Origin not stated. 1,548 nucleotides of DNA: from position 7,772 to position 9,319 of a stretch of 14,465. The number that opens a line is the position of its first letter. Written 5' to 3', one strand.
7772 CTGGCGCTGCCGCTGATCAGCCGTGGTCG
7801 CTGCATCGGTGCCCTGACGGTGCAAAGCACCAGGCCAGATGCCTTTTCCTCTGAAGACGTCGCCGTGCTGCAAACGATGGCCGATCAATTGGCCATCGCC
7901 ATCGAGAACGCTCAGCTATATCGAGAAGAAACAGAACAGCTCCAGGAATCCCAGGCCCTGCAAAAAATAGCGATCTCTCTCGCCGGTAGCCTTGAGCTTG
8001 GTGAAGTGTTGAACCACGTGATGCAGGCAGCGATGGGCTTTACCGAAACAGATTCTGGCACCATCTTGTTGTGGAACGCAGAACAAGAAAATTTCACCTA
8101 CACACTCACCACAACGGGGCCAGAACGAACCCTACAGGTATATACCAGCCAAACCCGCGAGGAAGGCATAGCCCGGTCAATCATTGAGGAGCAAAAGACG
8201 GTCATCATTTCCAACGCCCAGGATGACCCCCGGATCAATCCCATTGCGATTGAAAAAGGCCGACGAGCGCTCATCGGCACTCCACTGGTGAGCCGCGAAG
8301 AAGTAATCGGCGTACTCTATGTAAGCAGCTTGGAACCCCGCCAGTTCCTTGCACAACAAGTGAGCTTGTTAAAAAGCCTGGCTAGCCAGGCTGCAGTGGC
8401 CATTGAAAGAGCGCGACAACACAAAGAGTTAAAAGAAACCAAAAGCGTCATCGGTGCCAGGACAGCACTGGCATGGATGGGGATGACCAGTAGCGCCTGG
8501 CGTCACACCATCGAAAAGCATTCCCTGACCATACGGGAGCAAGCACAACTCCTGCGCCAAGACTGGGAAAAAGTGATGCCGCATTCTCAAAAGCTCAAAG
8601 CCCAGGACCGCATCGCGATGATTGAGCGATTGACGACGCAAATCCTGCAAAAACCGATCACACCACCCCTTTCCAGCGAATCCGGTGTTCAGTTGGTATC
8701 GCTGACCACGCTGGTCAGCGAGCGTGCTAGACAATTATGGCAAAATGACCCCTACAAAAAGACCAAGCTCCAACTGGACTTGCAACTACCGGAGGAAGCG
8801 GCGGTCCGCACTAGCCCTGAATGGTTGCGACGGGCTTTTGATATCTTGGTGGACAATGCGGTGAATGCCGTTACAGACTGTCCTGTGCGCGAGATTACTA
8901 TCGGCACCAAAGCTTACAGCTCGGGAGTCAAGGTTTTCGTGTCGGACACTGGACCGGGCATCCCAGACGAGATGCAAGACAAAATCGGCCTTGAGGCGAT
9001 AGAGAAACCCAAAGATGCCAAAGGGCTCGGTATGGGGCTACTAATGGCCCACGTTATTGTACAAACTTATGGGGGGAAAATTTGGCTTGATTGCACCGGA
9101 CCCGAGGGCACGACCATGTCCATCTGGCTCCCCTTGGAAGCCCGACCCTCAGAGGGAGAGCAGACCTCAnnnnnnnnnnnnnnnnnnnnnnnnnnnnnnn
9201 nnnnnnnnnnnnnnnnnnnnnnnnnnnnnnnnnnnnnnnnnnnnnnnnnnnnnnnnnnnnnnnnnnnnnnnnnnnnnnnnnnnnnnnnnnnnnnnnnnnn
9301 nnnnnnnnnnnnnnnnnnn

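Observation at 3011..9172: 2053-aa kinase with nine tandem GAF domains, each ending in a conserved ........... helix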

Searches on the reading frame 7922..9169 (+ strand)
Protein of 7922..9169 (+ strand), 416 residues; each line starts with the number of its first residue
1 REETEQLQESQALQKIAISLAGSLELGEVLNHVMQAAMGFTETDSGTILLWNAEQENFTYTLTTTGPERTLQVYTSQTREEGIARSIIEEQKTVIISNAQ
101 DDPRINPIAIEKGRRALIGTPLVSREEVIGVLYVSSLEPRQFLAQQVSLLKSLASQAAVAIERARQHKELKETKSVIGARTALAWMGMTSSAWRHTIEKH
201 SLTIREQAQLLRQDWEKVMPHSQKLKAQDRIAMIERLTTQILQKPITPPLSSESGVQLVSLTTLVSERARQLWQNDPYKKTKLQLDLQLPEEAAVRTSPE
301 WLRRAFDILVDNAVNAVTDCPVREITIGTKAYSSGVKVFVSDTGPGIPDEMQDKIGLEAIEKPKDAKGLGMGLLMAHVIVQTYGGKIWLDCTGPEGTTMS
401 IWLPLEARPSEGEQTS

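Call 41: predict_structure(alignment_id=A1)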
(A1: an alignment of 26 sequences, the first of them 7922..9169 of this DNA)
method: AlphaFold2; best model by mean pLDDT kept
length: 416 residues; sequences in the alignment: 26
mean_pLDDT: 77.9   pTM: 0.48
mean pLDDT of the five models: 77.9, 76.8, 75.7, 74.4, 73.5
residues with pLDDT >= 90: 117; 70-90: 169; 50-70: 110; < 50: 20
segments of 3 or more residues with pLDDT < 50: 191-193, 409-416
pLDDT, mean of each block of 10 residues (from residue 1): 71 71 76 88 89 78 63 63 86 92 83 90 90 92 90 87 75 56 49 51 62 64 62 68 53 72 93 88 93 86 91 90 95 91 91 76 64 81 87 93 76 41
secondary structure, 60 per line:
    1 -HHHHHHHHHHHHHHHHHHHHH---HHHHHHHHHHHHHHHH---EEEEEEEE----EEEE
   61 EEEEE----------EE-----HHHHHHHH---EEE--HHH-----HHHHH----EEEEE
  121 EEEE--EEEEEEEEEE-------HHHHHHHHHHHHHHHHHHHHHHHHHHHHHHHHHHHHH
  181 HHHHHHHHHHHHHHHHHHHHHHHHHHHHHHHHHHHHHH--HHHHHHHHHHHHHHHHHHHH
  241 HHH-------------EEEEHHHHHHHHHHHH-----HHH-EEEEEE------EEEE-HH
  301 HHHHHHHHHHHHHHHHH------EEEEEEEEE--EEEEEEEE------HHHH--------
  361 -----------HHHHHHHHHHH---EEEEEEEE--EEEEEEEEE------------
elements in order: H2-22 H26-41 E45-52 E57-65 H83-90 E94-96 H107-111 E116-124 E127-136 H144-218 H221-243 E257-260 H261-272 E282-287 E294-297 H299-317 E324-332 E335-342 H349-352 H372-382 E386-393 E396-404
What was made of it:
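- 7922..8419 (+): GAF9 (aa 1638-1803). Its last helix runs on into the DHp helix. AF2 model has a single helix at model residues 144-218 (call 41).
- On Class I histidine kinase (DHp hairpin plus CA): The model shows helix-turn-helix followed by the CA domain (call 41), although pLDDT there is only 49-68.
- The DHp part of the model has low confidence (pLDDT 49-68, call 41).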

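Call 45: fold_search(model_id=the predicted structure, library=pdb)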
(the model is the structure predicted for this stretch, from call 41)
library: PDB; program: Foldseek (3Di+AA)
matches with E <= 10: 1213; with E <= 0.001: 706
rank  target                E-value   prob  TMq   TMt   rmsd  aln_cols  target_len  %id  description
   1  8a52_A                7.7e-16  1.00  0.34  0.39  20.7       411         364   17  Crystal structure of a chimeric LOV-Histidine kinase SB2F1 (asymmetrical variant, trigonal form with long c-axis) (released 2023-12-27)
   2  4gcz_A                3.7e-15  1.00  0.34  0.39  13.2       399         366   17  Structure of a blue-light photoreceptor (released 2013-06-19)
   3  8a7h_A                9.4e-15  1.00  0.34  0.39  20.7       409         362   16  Crystal structure of a chimeric LOV-Histidine kinase SB2F1-I66R mutant (light state; asymmetrical variant, trigonal fo (released 2024-01-10)
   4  9a5d_A                1.0e-14  1.00  0.40  0.29  59.7       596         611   13  Integrative model of WALK-YYCH by crosslinking MS and deep learning (released 2024-09-18)
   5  8a6x_B                1.0e-14  1.00  0.35  0.39  20.4       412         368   17  Crystal structure of a chimeric LOV-Histidine kinase SB2F1 (asymmetrical variant, trigonal form with long c axis) (released 2024-01-10)
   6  8a7f_A                2.4e-14  1.00  0.34  0.39  20.4       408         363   16  Crystal structure of a chimeric LOV-Histidine kinase SB2F1-I66R mutant (asymmetrical variant, trigonal form with long  (released 2024-01-10)
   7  9jfj_A                5.7e-14  1.00  0.38  0.64   7.6       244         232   23  Crystal structure of the cytoplasmic domain of ZraS in ADP-bound form (released 2025-03-26)
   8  8a7f_B                5.7e-14  1.00  0.35  0.39  20.1       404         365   16  Crystal structure of a chimeric LOV-Histidine kinase SB2F1-I66R mutant (asymmetrical variant, trigonal form with long  (released 2024-01-10)
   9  8a3u                  6.7e-14  1.00  0.34  0.39  20.4       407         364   16  Crystal structure of a chimeric LOV-Histidine kinase SB2F1 (symmetrical variant, trigonal form with short c-axis) (released 2023-12-20)
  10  4gcz_B                6.7e-14  1.00  0.34  0.37  17.6       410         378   16  Structure of a blue-light photoreceptor (released 2013-06-19)
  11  8upk_A                1.7e-13  1.00  0.34  0.21  28.3       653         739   13  Pr/Pfr heterodimer (hybrid) state of Stigmatella aurantiaca bacteriophytochrome 2 (released 2024-09-25)
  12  9eut_A                2.0e-13  1.00  0.35  0.21  22.7       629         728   11  Cryo-EM structure of the full-length Pseudomonas aeruginosa bacteriophytochrome in its Pr state (released 2024-09-04)
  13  9jfj_B                2.3e-13  1.00  0.34  0.58  14.7       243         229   23  Crystal structure of the cytoplasmic domain of ZraS in ADP-bound form (released 2025-03-26)
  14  9jfj_D                3.1e-13  1.00  0.34  0.57  15.0       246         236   22  Crystal structure of the cytoplasmic domain of ZraS in ADP-bound form (released 2025-03-26)
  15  6rh0_B                6.9e-13  1.00  0.38  0.62   6.4       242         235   17  Revisiting pH-gated conformational switch. Complex HK853-RR468 pH 5.5 (released 2020-02-19)
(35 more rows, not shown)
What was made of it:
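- On Class I histidine kinase (DHp hairpin plus CA): Foldseek best matches are YF1, ZraS and HK853 (call 45).
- Its best PDB matches are YF1/SB2F1, ZraS and HK853 (call 45). The predicted topology and the best structural matches are class-I histidine kinases (calls 41, 45).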

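Call 57: search_solved_structures(query=A1, max_evalue=0.00001, show_alignments=4)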
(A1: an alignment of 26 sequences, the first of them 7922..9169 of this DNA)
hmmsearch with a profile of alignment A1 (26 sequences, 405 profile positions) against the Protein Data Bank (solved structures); distinct sequences matched with E-value up to 0.00001: 112 (the best 60 are shown).
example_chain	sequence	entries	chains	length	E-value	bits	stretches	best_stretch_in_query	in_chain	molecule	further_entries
3lfv_A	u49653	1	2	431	1.5e-22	83.3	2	12-173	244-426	cGMP-specific 3',5'-cyclic phosphodiesterase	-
3mf0_A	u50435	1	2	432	1.5e-22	83.3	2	12-173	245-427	cGMP-specific 3',5'-cyclic phosphodiesterase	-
9lss_A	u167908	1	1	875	7.7e-22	81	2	13-177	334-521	cGMP-specific 3',5'-cyclic phosphodiesterase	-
3bjc_A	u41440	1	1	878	7.8e-22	81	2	13-177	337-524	cGMP-specific 3',5'-cyclic phosphodiesterase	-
9qq6_A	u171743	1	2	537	1.3e-21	80.3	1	163-403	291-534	histidine kinase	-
9jfj_A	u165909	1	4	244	4.2e-20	75.2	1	195-403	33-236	Sensor histidine kinase ZraS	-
5w10_A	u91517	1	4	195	1.8e-18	69.8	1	14-170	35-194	cGMP-specific phosphodiesterase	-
4mcw_A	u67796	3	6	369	2.3e-18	69.5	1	8-175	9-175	Metal dependent phosphohydrolase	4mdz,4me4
8a7f_A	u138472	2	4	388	2.4e-18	69.4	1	259-403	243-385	Putative Sensory box protein,Sensor protein FixL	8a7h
8a3u_A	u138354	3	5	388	2.5e-18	69.4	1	259-403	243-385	Putative Sensory box protein,Sensor protein FixL | Putative Sensory box protein,Putative Sensory box protein,Sensor protein FixL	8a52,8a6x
4gcz_A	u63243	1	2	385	2.7e-18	69.3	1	273-403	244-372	Blue-light photoreceptor, Sensor protein fixL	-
2zmf_A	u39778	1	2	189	6.9e-18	68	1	10-172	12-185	cAMP and cAMP-inhibited cGMP 3',5'-cyclic phosphodiesterase 10A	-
3d36_A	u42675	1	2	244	4.8e-17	65.2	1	294-403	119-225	Sporulation kinase B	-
3sl2_A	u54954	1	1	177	8.6e-17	64.3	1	287-404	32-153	Sensor histidine kinase yycG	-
3ci6_A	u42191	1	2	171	1e-16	64.1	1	8-166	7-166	Phosphoenolpyruvate-protein phosphotransferase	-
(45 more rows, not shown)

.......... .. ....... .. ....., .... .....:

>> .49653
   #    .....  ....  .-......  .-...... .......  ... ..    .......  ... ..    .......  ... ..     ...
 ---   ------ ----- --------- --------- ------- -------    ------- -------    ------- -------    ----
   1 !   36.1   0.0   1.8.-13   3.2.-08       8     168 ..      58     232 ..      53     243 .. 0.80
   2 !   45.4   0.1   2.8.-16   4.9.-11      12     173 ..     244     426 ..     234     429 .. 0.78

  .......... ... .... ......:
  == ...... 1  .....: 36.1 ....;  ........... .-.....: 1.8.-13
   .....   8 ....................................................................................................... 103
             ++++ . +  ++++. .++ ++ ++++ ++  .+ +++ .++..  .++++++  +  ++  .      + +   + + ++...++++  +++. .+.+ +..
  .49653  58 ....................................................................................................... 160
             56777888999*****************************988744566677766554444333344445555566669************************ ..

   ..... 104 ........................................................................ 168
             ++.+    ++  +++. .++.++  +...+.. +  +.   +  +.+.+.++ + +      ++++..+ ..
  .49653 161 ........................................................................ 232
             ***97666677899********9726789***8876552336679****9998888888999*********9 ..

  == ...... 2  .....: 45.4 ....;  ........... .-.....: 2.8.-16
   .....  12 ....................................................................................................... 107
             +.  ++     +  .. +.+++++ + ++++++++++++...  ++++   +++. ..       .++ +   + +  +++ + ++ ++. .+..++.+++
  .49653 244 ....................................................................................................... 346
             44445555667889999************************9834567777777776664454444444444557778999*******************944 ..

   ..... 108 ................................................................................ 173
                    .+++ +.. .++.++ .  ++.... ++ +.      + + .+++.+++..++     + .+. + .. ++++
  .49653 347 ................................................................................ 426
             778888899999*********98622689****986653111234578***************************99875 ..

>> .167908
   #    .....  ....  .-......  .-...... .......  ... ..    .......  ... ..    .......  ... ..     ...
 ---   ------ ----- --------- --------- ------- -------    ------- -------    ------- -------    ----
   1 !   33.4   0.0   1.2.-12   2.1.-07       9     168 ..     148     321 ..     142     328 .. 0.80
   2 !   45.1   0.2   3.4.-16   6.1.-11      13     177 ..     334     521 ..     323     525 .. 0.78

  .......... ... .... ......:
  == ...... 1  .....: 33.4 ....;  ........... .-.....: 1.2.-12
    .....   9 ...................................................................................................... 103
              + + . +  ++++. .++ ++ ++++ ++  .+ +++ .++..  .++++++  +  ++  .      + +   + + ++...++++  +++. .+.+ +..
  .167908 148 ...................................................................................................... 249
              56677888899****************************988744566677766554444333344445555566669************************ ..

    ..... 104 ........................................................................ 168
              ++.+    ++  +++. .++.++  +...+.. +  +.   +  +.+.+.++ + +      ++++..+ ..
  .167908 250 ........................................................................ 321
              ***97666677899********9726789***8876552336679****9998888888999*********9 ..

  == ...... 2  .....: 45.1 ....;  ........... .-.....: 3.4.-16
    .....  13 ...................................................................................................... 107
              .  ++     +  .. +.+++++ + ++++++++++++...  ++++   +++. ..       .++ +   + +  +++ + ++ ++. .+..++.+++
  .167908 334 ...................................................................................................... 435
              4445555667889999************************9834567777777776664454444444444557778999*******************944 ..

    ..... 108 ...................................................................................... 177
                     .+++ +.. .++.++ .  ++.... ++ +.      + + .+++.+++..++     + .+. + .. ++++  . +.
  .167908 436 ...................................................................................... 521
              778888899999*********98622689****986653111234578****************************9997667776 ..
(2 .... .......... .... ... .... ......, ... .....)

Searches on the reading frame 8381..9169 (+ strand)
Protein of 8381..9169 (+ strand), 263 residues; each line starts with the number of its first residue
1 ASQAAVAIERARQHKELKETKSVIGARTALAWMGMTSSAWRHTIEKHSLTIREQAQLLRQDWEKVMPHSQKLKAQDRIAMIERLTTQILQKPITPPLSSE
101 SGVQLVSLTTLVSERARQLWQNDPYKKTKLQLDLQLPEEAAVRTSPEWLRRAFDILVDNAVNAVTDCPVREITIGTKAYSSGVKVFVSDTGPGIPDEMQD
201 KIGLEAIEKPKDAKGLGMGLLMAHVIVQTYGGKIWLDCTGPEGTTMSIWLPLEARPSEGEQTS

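Call 17: search_solved_structures(query=window:8381-9169:+, max_evalue=0.01, show_alignments=3)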
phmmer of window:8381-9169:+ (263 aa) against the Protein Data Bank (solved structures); distinct sequences matched with E-value up to 0.01: 44.
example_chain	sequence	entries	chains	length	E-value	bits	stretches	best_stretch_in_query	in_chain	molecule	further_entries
9jfj_A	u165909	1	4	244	4.4e-12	49.2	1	99-253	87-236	Sensor histidine kinase ZraS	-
6rh7_A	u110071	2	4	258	2.2e-10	43.6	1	135-257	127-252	Sensor histidine kinase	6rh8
6azr_A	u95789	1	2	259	2.2e-10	43.6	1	135-257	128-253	Sensor histidine kinase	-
5uht_A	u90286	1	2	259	2.2e-10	43.6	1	135-257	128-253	Sensor histidine kinase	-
2c2a_A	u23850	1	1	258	2.2e-10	43.6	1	135-257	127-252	SENSOR HISTIDINE KINASE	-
3dge_A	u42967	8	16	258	2.2e-10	43.6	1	135-257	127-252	Sensor protein | Histidine kinase | Sensor histidine kinase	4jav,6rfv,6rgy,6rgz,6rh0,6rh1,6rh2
4jas_A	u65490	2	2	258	2.4e-10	43.5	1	135-257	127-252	Histidine kinase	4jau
4gcz_A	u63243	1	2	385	2.7e-09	40.1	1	14-252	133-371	Blue-light photoreceptor, Sensor protein fixL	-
8a3u_A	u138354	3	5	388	3.4e-09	39.8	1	13-252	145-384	Putative Sensory box protein,Sensor protein FixL | Putative Sensory box protein,Putative Sensory box protein,Sensor protein FixL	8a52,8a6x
8a7f_A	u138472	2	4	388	3.4e-09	39.8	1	13-252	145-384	Putative Sensory box protein,Sensor protein FixL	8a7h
3d36_A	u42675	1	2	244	7.3e-09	38.7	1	155-258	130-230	Sporulation kinase B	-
9qq6_A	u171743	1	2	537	6e-08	35.7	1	148-254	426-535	histidine kinase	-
4q20_A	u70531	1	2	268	1.3e-07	34.5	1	141-257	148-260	Sensor protein DivL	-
8sgk_A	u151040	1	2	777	2.1e-07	33.9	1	154-257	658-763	Bacteriophytochrome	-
8avv_A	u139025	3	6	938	2.6e-07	33.6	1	154-257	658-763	Bacteriophytochrome,Response regulator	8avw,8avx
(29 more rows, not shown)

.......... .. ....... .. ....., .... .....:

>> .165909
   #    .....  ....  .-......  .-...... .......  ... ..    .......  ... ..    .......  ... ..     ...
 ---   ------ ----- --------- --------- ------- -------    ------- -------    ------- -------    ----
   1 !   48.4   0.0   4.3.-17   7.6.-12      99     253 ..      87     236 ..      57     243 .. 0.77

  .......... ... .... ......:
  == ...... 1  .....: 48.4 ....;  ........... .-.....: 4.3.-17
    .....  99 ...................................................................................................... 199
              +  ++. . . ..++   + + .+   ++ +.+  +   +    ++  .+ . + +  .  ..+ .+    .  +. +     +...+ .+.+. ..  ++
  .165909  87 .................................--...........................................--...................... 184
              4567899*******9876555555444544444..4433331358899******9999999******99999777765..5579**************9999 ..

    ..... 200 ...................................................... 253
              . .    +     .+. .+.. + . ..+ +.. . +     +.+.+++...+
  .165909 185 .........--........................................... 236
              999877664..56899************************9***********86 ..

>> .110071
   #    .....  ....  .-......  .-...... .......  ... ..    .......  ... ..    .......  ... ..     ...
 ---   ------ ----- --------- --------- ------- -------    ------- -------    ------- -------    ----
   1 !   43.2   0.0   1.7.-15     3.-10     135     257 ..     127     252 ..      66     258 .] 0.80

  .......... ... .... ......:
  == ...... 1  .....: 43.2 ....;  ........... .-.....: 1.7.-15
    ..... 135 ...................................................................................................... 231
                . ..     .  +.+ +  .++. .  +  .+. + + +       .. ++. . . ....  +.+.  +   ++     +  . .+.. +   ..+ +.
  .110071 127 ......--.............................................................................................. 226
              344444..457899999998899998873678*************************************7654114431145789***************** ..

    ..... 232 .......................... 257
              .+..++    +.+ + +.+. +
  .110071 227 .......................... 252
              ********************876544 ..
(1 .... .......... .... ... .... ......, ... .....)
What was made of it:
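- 8816..9139 (+): HATPase_c catalytic domain (aa 1936-2043) with the N box DNAVNA, the G1 box DTGPGI and the G2 box GLGMGL. PDB hits ZraS and HK853 (call 17).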

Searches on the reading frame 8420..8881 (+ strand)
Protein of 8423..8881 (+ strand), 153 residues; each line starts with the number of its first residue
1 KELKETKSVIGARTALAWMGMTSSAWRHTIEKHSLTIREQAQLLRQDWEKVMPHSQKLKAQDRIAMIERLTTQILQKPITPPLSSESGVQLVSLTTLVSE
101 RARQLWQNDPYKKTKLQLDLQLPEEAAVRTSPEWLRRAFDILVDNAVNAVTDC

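Call 16: search_protein_families(library=pfam, proteins=[window:8423-8881:+], max_evalue=10)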
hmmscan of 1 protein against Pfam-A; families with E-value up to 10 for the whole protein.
seq(153 aa): 1 family
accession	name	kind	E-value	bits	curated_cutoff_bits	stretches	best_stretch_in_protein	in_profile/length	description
PF23729.2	Spectrin_Dys-1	-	0.045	14.2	27.6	1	32-61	58-87/90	Dystrophin-1-like, spectrin repeat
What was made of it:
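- It matches no Pfam DHp family (call 16).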

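Call 56: search_protein_representatives(protein=window:8420-8815:+)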
Query: 132 residues. Proteins with E-value up to 0.001 (for the whole library): 482; up to 1e-10: 312; up to 1e-30: 54. The best 150 are listed.
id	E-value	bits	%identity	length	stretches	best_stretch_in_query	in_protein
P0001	5.7e-75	265.1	99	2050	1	1-132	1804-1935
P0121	4.2e-52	191.3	65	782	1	3-132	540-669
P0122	3.7e-48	178.6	67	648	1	2-131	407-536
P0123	5.8e-48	177.9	66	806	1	2-131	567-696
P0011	5.9e-47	174.7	66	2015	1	2-126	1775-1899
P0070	4.1e-46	172.0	63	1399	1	2-131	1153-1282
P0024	7.2e-45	168.0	65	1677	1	2-132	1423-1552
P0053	1.3e-44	167.2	66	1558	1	2-129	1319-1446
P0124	3.0e-44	166.0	60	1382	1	2-132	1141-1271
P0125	4.3e-44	165.5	64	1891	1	2-131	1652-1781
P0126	2.9e-43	162.8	59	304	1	2-132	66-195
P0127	2.2e-41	156.7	60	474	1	2-132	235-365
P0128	1.4e-40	154.1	59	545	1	2-132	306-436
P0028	2.4e-40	153.4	56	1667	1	2-130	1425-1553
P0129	4.7e-40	152.4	59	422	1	2-129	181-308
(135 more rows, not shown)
